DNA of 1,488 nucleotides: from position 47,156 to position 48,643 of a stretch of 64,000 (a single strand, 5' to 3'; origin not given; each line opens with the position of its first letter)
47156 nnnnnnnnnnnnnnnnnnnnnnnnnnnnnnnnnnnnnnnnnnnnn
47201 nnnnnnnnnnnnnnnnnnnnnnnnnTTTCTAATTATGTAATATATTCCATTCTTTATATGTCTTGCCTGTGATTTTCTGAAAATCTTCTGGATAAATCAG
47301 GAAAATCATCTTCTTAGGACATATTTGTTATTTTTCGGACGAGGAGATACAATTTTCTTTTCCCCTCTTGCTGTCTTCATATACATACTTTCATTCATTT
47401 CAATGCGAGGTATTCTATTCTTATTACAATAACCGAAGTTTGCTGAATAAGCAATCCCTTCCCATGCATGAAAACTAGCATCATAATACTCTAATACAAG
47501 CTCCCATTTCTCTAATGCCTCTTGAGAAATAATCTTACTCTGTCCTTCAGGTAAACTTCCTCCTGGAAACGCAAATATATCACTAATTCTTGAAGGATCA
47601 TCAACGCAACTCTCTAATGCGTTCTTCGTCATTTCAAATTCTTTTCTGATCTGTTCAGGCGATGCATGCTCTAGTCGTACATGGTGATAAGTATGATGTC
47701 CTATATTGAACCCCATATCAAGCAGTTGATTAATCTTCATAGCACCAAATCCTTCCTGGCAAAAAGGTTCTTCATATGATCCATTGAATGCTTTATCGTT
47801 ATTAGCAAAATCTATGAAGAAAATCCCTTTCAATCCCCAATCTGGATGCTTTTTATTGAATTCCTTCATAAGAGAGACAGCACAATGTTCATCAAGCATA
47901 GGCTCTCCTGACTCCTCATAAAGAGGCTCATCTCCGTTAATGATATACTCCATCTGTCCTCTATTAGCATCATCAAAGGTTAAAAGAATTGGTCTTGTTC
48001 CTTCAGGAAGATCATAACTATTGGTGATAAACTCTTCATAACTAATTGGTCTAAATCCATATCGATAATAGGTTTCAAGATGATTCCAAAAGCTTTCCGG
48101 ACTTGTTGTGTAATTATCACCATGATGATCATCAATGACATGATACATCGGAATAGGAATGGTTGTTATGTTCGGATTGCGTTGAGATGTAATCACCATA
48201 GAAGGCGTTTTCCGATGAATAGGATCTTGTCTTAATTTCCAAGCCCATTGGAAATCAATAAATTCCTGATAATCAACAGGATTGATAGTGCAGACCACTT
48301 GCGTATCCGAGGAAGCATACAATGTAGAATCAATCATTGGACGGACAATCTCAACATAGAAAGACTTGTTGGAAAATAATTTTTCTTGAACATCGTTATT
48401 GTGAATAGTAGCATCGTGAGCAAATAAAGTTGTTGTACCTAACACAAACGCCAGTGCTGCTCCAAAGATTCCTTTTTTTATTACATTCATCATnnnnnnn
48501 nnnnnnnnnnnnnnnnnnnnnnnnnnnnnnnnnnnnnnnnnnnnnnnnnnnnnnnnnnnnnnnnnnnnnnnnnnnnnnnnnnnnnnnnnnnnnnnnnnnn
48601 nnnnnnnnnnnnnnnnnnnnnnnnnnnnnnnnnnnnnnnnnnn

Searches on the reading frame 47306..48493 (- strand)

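Call 3: search_protein_families(library=pfam, proteins=[window:47306-48493:-], max_evalue=0.01)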
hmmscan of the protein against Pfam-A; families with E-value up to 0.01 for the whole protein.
window:47306-48493:- (395 aa): 1 family
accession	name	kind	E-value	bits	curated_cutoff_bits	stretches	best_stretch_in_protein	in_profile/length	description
PF01522.26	Polysacc_deac_1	-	1.3e-10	41.7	23.1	1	253-316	50-110/124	Polysaccharide deacetylase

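Call 4: search_protein_families(library=ncbifam, proteins=[window:47306-48493:-], max_evalue=0.01)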
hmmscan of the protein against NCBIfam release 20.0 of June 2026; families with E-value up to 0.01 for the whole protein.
window:47306-48493:- (395 aa): 3 families
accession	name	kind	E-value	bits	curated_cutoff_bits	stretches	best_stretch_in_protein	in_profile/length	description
TIGR02764.1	spore_ybaN_pdaB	equivalog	4.7e-06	26.5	237.4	1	254-322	51-116/191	polysaccharide deacetylase family sporulation protein PdaB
TIGR02873.1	spore_ylxY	hypoth_equivalog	0.0027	17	391.5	1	256-317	132-190/268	probable sporulation protein, polysaccharide deacetylase family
TIGR03938.2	deacetyl_PgaB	equivalog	0.0035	15.7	321.9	1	117-178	8-75/621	poly-beta-1,6-N-acetyl-D-glucosamine N-deacetylase PgaB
